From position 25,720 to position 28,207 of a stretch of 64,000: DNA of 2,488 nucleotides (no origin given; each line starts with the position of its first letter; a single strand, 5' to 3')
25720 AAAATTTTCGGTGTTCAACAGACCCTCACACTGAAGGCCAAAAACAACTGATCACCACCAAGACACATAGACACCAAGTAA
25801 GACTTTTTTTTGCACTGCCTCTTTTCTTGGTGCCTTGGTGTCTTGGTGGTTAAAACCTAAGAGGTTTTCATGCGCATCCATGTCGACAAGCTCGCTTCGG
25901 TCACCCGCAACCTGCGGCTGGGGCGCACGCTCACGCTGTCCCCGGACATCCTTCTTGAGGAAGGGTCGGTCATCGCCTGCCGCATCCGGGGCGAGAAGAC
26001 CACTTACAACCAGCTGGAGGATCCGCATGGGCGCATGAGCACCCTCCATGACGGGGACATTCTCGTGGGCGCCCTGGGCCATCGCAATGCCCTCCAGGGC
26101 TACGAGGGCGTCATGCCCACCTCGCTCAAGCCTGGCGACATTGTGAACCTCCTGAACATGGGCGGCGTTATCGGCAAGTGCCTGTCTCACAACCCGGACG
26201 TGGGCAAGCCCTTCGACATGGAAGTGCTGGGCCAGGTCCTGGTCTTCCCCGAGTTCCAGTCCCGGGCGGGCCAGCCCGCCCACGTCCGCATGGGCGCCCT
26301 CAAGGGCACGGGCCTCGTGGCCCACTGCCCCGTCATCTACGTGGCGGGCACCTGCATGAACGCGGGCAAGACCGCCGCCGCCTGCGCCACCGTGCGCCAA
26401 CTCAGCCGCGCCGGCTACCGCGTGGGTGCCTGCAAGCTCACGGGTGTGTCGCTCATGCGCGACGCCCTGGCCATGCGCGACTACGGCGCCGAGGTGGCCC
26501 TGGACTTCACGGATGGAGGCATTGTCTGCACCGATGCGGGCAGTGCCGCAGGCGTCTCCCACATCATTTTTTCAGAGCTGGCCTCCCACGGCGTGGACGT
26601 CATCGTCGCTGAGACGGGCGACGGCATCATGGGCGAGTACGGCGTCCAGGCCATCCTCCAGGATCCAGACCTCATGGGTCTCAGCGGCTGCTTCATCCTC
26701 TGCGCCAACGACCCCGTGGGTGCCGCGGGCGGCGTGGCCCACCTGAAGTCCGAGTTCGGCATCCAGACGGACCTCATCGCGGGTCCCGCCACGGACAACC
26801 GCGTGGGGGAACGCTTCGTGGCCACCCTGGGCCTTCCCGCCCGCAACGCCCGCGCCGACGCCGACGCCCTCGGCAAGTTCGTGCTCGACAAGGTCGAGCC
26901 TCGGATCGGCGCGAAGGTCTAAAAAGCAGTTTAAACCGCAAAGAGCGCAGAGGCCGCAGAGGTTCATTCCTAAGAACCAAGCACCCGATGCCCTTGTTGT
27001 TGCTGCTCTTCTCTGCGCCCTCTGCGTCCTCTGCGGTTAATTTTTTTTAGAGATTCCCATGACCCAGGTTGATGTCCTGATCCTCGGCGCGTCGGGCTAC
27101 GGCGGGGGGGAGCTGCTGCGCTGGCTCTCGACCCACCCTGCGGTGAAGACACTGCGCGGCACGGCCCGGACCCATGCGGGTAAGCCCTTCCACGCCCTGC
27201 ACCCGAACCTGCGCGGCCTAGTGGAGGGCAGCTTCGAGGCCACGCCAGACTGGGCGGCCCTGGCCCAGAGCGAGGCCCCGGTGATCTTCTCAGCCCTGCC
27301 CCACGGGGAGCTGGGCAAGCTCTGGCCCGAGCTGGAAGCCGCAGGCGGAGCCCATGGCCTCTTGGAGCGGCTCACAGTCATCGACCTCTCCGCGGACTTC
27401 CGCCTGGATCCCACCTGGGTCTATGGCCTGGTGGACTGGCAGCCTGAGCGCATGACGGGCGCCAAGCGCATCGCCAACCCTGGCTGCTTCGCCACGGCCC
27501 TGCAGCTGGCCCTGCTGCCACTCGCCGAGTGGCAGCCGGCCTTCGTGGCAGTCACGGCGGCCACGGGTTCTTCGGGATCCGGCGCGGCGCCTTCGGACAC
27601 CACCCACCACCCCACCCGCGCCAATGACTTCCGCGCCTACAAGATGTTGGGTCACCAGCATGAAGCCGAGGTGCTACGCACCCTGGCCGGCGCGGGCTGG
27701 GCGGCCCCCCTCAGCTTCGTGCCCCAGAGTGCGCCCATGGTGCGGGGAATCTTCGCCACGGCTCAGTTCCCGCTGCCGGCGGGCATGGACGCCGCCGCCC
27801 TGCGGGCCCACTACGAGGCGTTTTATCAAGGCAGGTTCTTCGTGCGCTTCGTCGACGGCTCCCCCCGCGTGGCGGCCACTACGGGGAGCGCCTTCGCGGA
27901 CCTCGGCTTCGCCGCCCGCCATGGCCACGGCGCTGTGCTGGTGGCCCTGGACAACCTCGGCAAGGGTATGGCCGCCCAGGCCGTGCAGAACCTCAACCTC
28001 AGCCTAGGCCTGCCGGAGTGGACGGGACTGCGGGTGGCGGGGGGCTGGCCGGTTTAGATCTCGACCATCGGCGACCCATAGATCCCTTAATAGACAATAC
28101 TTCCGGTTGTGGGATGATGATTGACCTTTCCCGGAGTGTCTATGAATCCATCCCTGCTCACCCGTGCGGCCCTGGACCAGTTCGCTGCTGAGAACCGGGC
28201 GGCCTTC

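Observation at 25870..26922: Uncharacterised P-loop protein embedded in the arg operon: candidate for the missing glutamate N-acylation enzyme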

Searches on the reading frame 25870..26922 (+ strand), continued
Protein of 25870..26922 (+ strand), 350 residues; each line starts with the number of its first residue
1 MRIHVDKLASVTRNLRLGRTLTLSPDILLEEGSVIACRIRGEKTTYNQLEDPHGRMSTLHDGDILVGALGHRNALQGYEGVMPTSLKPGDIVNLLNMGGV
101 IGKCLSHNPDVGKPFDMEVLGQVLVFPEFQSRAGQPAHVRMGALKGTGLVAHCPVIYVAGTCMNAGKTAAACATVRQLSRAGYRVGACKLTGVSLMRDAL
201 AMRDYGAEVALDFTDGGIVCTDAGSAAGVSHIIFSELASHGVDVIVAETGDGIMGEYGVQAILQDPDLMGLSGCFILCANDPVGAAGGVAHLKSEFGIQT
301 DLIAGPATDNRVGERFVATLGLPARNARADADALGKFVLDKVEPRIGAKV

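Call 52: find_encoding_contigs(protein=P0199, flank=8000, max_places=1)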
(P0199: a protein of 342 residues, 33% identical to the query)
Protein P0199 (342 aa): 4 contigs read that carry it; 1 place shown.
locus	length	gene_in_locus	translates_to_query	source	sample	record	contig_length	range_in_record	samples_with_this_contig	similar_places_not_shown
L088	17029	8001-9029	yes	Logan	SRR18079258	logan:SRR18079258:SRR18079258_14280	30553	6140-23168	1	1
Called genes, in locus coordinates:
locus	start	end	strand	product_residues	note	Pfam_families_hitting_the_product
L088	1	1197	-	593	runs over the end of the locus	PF00999:Na_H_Exchanger, PF02254:TrkA_N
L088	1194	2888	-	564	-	PF00999:Na_H_Exchanger, PF02254:TrkA_N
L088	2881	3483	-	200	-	PF01300:Sua5_yciO_yrdC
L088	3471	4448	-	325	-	PF00814:TsaD, PF22521:HypF_C_2 (weak)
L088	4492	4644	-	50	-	PF01599:Ribosomal_S27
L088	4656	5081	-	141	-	PF01282:Ribosomal_S24e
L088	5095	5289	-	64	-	PF06093:Spt4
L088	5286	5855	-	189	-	PF03876:SHS2_Rpb7-N, PF00575:S1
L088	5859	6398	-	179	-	PF00719:Pyrophosphatase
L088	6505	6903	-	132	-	PF18477:PIN_9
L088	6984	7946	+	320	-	PF24827:AstE_AspA_cat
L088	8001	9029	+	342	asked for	PF01656:CbiA (faint)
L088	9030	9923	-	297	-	PF02750:Synapsin_C (weak), PF14397:ATPgrasp_ST (faint), PF02655:ATP-grasp_3, PF02786:CPSase_L_D2 (faint), PF02955:GSH-S_ATP, PF08443:RimK, PF07478:Dala_Dala_lig_C (weak)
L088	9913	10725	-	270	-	-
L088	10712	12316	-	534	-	PF13529:Peptidase_C39_2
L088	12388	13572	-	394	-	PF00009:GTP_EFTU, PF01926:MMR_HSR1 (faint), PF03144:GTP_EFTU_D2 (weak), PF09173:eIF2_C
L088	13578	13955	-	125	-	PF01092:Ribosomal_S6e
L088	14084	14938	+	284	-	PF05552:MS_channel_1st_1 (faint), PF00924:MS_channel_2nd (weak)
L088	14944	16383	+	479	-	PF02386:TrkH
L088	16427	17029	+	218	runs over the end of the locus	PF02254:TrkA_N, PF02080:TrkA_C (weak)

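Call 53: find_encoding_contigs(protein=P0240, flank=8000, max_places=1)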
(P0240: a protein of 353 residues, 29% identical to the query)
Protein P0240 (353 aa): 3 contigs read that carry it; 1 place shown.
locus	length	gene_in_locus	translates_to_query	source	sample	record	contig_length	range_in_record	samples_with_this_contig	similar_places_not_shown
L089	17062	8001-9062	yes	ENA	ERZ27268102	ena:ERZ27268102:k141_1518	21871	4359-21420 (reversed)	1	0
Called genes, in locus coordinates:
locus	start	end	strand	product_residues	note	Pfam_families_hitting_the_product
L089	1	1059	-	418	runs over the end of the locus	-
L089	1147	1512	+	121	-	-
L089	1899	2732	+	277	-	PF00117:GATase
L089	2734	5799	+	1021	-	PF25596:CPSase_L_D1, PF02786:CPSase_L_D2, PF02787:CPSase_L_D3, PF25596:CPSase_L_D1, PF02222:ATP-grasp (weak), PF02655:ATP-grasp_3, PF02786:CPSase_L_D2, PF07478:Dala_Dala_lig_C (weak), +2 more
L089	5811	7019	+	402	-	PF00764:Arginosuc_synth, PF03054:tRNA_Me_trans (faint), PF06508:QueC (weak), PF20979:Arginosuc_syn_C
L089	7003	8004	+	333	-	PF02729:OTCace_N, PF00185:OTCace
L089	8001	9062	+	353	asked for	-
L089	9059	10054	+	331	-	PF01118:Semialdhyde_dh, PF22698:Semialdhyde_dhC_1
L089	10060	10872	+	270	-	PF00696:AA_kinase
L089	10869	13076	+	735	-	PF24827:AstE_AspA_cat, PF00206:Lyase_1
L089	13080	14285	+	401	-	PF00202:Aminotran_3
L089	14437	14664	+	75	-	-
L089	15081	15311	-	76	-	PF12762:DDE_Tnp_IS1595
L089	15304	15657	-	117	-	-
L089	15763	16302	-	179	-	PF21711:DCTN5, PF25087:GMPPB_C (faint), PF25084:LbH_EIF2B (weak), PF00132:Hexapep (weak), PF14602:Hexapep_2 (weak)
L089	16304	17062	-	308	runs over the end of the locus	PF00696:AA_kinase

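Call 66: find_encoding_contigs(protein=P0164, flank=8000, max_places=1)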
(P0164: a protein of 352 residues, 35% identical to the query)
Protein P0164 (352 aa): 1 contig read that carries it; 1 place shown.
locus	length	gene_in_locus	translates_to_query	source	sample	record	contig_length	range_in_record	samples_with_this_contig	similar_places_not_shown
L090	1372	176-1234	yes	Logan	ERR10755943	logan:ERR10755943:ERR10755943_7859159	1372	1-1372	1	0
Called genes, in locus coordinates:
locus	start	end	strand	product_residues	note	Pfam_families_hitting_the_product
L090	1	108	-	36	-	?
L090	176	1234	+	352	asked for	-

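Call 67: find_encoding_contigs(protein=P0224, flank=8000, max_places=1)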
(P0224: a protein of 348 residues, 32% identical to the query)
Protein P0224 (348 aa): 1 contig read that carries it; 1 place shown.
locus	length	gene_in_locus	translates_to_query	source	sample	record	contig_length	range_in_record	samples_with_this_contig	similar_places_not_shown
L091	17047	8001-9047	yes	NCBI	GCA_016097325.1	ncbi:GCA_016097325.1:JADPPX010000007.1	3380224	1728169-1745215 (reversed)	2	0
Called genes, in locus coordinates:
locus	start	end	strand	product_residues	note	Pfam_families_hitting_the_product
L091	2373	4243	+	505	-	PF01476:LysM, PF23577:LysM_RLK (faint), PF01476:LysM (weak)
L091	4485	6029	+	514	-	PF12796:Ank_2 (faint), PF13857:Ank_5 (faint), PF13606:Ank_3 (faint), PF00023:Ank (faint), PF13637:Ank_4 (faint)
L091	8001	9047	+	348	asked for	-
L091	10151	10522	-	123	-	-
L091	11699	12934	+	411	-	PF07992:Pyr_redox_2, PF00070:Pyr_redox (weak)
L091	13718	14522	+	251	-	PF03067:LPMO_10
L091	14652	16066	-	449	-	PF03583:LIP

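Call 68: find_encoding_contigs(protein=P0137, flank=8000, max_places=1)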
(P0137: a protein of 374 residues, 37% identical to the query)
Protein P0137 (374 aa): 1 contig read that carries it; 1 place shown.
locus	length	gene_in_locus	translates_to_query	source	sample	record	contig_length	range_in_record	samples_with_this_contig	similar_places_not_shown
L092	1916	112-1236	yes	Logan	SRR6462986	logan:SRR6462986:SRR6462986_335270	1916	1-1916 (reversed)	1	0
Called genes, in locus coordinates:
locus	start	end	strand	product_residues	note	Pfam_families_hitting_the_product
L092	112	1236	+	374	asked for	-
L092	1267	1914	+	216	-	?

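Call 72: find_homologous_proteins(query=P0343, max_evalue=1e-20)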
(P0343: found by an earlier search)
Query P0343 (360 aa): 7466 proteins with E <= 1e-20 among 8000 candidates; the best 120 are listed.
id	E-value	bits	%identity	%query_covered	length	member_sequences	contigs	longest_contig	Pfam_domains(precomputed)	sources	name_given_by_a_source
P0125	2.1e-221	752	95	100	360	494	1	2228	-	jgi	jgi:hypothetical protein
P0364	3.0e-209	712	90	100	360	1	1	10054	-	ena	-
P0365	3.5e-209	712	89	100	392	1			-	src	-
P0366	1.4e-208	710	91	98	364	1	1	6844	-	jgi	jgi:hypothetical protein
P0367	2.4e-207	706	91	98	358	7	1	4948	-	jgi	jgi:hypothetical protein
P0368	9.0e-207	704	91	98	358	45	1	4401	-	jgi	jgi:hypothetical protein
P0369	1.1e-206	704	91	98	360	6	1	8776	-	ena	-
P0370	2.4e-206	703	91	98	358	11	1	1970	-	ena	-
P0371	6.1e-206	702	90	99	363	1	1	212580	-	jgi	jgi:hypothetical protein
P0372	8.2e-206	701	90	98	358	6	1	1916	-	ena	-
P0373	9.7e-206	701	90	98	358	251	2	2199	-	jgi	jgi:hypothetical protein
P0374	1.3e-205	701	90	96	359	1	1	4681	-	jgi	-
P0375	2.6e-205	700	90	99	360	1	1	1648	-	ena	-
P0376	6.1e-205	698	90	98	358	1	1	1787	-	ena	-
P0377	7.1e-205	698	90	98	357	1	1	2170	-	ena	-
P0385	2.4e-204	696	89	96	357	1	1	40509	-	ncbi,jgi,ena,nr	ncbi:MAG TPA: hypothetical protein VEH00_05995 [Steroidobacteraceae bacterium]|nr:hypothetical prote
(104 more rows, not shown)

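Call 74: search_protein_families(library=ncbifam, proteins=[L084:14258-14761:+, L088:6984-7946:+, L089:10869-13076:+, L088:9030-9923:-, L084:13209-14261:+], max_evalue=0.001)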
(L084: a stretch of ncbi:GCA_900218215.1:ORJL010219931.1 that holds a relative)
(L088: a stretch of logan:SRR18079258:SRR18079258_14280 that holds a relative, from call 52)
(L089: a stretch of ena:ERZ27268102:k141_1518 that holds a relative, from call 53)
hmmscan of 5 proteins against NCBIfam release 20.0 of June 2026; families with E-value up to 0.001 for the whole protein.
L084:14258-14761:+ (167 aa): 8 families
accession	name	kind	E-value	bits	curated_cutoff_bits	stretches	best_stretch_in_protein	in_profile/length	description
NF005840.0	PRK07757.1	equivalog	1.4e-29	103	154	1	14-156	4-145/153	N-acetyltransferase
NF008964.0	PRK12308.1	equivalog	2.2e-19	69.3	657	1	13-155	464-605/624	argininosuccinate lyase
NF005921.0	PRK07922.1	equivalog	7.8e-18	64.7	180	1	12-140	6-136/170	amino-acid N-acetyltransferase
NF040501.1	resist_ArsN2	equivalog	1.8e-11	43.8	125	1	48-140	21-114/133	arsenic resistance N-acetyltransferase ArsN2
NF003641.0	PRK05279.1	equivalog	1.1e-08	34.4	344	1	17-138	299-423/441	amino-acid N-acetyltransferase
TIGR01890.1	N-Ac-Glu-synth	equivalog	5.2e-08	32.3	202.85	1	16-137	286-410/429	amino-acid N-acetyltransferase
TIGR01575.1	rimI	equivalog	1.7e-05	25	86.4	1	45-110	25-90/132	ribosomal protein S18-alanine N-acetyltransferase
NF033150.1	AAC_6p_A49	exception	0.00077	19.2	410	1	23-109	26-110/184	aminoglycoside 6'-N-acetyltransferase AacA49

L088:6984-7946:+ (320 aa): 5 families
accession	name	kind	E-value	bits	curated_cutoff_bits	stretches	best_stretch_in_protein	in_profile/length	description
TIGR02994.1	ectoine_eutE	equivalog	3.2e-11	42.8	402.7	1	23-300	44-308/325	N(2)-acetyl-L-2,4-diaminobutanoate deacetylase DoeB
NF002601.0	PRK02259.1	equivalog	8.3e-06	25.1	180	1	30-140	7-109/293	aspartoacylase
NF003706.0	PRK05324.1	subfamily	6.3e-05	22.1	170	1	28-227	50-240/336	succinylglutamate desuccinylase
TIGR03242.1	arg_catab_astE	equivalog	0.00012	21.5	305.65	1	29-228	43-232/319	succinylglutamate desuccinylase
TIGR03309.1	matur_yqeB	equivalog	0.00018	21.1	220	1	253-316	167-226/256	selenium-dependent molybdenum cofactor biosynthesis protein YqeB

L089:10869-13076:+ (735 aa): 21 families
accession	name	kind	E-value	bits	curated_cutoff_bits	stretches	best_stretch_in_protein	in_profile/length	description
TIGR00838.1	argH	equivalog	4.3e-97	326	279.5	1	309-696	8-392/455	argininosuccinate lyase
NF008964.0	PRK12308.1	equivalog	4.2e-72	243.4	657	1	305-690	4-388/624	argininosuccinate lyase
NF005000.0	PRK06389.1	equivalog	4.3e-44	151.3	388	1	308-706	9-395/434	argininosuccinate lyase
NF002563.0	PRK02186.1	subfamily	9.8e-44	149.8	625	1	329-697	434-804/890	argininosuccinate lyase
NF005218.0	PRK06705.1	equivalog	5.5e-39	134.3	883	1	328-688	34-395/502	argininosuccinate lyase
NF052535.1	CoM_syn_XcbC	exception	4.6e-38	131.2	575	1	313-707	18-408/495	2-phosphosulfolactate phosphatase XcbC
TIGR00928.1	purB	equivalog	6.1e-22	78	326.2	1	385-696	74-387/436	adenylosuccinate lyase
NF003706.0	PRK05324.1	subfamily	1.6e-20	73.4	170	2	26-99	48-122/336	succinylglutamate desuccinylase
TIGR03242.1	arg_catab_astE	equivalog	8.5e-18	64.7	305.65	2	16-129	27-147/319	succinylglutamate desuccinylase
NF008909.0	PRK12273.1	subfamily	1.6e-17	63.6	510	1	402-602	137-345/474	aspartate ammonia-lyase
TIGR00839.1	aspA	equivalog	1.5e-16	60.4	681.2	1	402-601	132-339/468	aspartate ammonia-lyase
NF002601.0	PRK02259.1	equivalog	1.9e-16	60.1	180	1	28-203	5-177/293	aspartoacylase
TIGR02426.1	protocat_pcaB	equivalog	1.2e-15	57.3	355.75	1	390-594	80-283/338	3-carboxy-cis,cis-muconate cycloisomerase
NF006500.1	PRK08937.2-4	subfamily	1e-14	54.2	626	1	395-593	94-293/448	adenylosuccinate lyase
TIGR00979.1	fumC_II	equivalog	1.2e-12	47.4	664.75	1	402-602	131-340/458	class II fumarate hydratase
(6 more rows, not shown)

L088:9030-9923:- (297 aa): 41 families (the best 25 are shown)
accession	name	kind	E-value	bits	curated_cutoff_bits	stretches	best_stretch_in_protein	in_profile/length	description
TIGR00768.1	rimK_fam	subfamily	6.8e-44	150.3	143.4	1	77-281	65-274/276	RimK family alpha-L-glutamate ligase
NF040720.1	MptN_Meth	equivalog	1.5e-40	139.1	350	1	30-281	28-288/291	tetrahydromethanopterin:alpha-L-glutamate ligase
NF007764.0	PRK10446.1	equivalog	5.9e-35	121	331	1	32-289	32-292/300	30S ribosomal protein S6--L-glutamate ligase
TIGR02144.1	LysX_arch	equivalog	8.3e-35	120.2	275.6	1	79-282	67-274/281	lysine biosynthesis protein LysX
TIGR04356.1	grasp_GAK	hypoth_equivalog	1.4e-21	76.8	300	1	46-282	42-282/287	GAK system ATP-grasp enzyme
TIGR04443.1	F420_CofF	equivalog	3.5e-20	72.2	300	1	68-280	61-275/283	coenzyme gamma-F420-2:alpha-L-glutamate ligase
NF009110.0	PRK12458.1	subfamily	1.4e-18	67.1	408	1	77-290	113-334/349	glutathione synthetase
TIGR02068.2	cya_phycin_syn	equivalog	8.3e-17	60.5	850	2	94-195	208-308/862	cyanophycin synthetase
NF003573.0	PRK05246.1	equivalog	9e-17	60.8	272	1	66-283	91-309/316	glutathione synthase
NF010623.0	PRK14016.1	subfamily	8.2e-15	54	877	1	95-194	210-308/871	cyanophycin synthetase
TIGR01380.1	glut_syn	equivalog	6.5e-12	45.1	299.05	1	116-279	136-304/312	glutathione synthase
NF002378.0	PRK01372.1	subfamily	9.3e-11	41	243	1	85-264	86-273/305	D-alanine--D-alanine ligase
TIGR01205.1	D_ala_D_alaTIGR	subfamily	1.8e-10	40.3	245.65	1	53-264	60-289/318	D-alanine--D-alanine ligase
NF009402.0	PRK12767.1-1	equivalog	1.4e-08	33.9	218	1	94-184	110-198/329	carbamoyl phosphate synthase-like protein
NF006286.0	PRK08462.1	equivalog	2.1e-08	33.5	740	1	91-293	109-328/445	acetyl-CoA carboxylase biotin carboxylase subunit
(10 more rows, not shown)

L084:13209-14261:+ (350 aa): 53 families (the best 25 are shown)
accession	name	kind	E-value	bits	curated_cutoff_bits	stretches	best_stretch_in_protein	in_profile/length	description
TIGR01910.1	DapE-ArgE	subfamily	7.4e-55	186.7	217.6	1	9-338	2-372/373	ArgE/DapE family deacylase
NF006365.0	PRK08588.1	subfamily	4e-52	177.8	289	2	6-261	8-277/383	succinyl-diaminopimelate desuccinylase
TIGR01892.1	AcOrn-deacetyl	equivalog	1.5e-51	175.6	297.7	1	9-341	1-362/365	acetylornithine deacetylase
NF005710.0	PRK07522.1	subfamily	9.8e-49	166.5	412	2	4-295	7-314/391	acetylornithine deacetylase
NF003474.0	PRK05111.1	equivalog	3.2e-46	158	460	1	6-347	7-380/383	acetylornithine deacetylase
NF009555.0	PRK13004.1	equivalog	3.8e-46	157.8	321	1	4-258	14-278/399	YgeY family selenium metabolism-linked hydrolase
NF006402.0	PRK08651.1-5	equivalog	1.3e-45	156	369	1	9-346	7-366/369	succinyl-diaminopimelate desuccinylase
NF006399.0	PRK08651.1-2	equivalog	2.5e-45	155.2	381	2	4-205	3-220/405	succinyl-diaminopimelate desuccinylase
TIGR01900.1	dapE-gram_pos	equivalog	7.7e-42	143.4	304.2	1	6-342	4-348/351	succinyl-diaminopimelate desuccinylase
NF009557.0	PRK13009.1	equivalog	1.8e-41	142.5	284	1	5-349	3-376/377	succinyl-diaminopimelate desuccinylase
TIGR03526.1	selenium_YgeY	hypoth_equivalog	2.4e-34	118.9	321.5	1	4-248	12-266/395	YgeY family selenium metabolism-linked hydrolase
NF001747.0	PRK00466.1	equivalog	2.8e-34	118.5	288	1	4-346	9-341/346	N-acetyl-lysine deacetylase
NF003367.0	PRK04443.1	equivalog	5.1e-34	118.1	363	1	4-345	6-343/349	[LysW]-lysine hydrolase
TIGR01902.1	dapE-lys-deAc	subfamily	7.4e-34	117.5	163.1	1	9-348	1-338/340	N-acetyl-ornithine/N-acetyl-lysine deacetylase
TIGR01246.1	dapE_proteo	equivalog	2.7e-33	115.5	361.8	1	8-346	2-369/370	succinyl-diaminopimelate desuccinylase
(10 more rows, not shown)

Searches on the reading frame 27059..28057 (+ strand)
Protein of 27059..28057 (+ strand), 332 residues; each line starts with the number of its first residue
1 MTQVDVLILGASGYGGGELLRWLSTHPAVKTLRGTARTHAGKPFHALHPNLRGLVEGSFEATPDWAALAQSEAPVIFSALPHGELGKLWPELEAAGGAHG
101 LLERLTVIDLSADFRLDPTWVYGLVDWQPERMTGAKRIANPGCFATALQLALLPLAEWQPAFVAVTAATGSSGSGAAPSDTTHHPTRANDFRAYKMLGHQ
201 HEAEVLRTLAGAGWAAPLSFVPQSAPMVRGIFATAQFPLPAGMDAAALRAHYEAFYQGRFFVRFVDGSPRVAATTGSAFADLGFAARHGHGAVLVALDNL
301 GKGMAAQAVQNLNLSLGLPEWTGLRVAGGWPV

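Call 3: search_protein_families(library=pfam, proteins=[window:27059-28057:+], max_evalue=0.01)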
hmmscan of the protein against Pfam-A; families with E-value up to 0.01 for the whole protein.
window:27059-28057:+ (332 aa): 3 families
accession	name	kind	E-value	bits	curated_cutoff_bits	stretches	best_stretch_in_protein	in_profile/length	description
PF22698.1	Semialdhyde_dhC_1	-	1e-37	129.9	27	1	143-299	1-165/165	Semialdehyde dehydrogenase, dimerisation domain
PF01118.30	Semialdhyde_dh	-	7.6e-24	84.9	26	1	6-133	2-119/121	Semialdehyde dehydrogenase, NAD binding domain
PF02774.23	Semialdhyde_dhC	-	1.3e-05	25.9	26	1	152-300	1-182/184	Semialdehyde dehydrogenase, dimerisation domain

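Call 4: search_protein_families(library=ncbifam, proteins=[window:27059-28057:+], max_evalue=0.01)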
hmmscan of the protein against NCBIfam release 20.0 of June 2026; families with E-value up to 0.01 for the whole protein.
window:27059-28057:+ (332 aa): 5 families
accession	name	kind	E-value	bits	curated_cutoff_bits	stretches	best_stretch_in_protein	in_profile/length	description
TIGR01850.1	argC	equivalog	8.2e-84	281.7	233.6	1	5-330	2-344/345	N-acetyl-gamma-glutamyl-phosphate reductase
TIGR01851.1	argC_other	equivalog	9.6e-23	80.9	229.85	1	106-318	75-310/310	N-acetyl-gamma-glutamyl-phosphate reductase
NF006416.0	PRK08664.1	subfamily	4e-06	26.2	232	0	124-176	130-183/350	aspartate-semialdehyde dehydrogenase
NF011456.0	PRK14874.1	equivalog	0.00015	20.9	223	1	106-188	92-177/346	aspartate-semialdehyde dehydrogenase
TIGR00978.1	asd_EA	equivalog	0.0025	16.9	301.2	0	5-175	2-180/342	aspartate-semialdehyde dehydrogenase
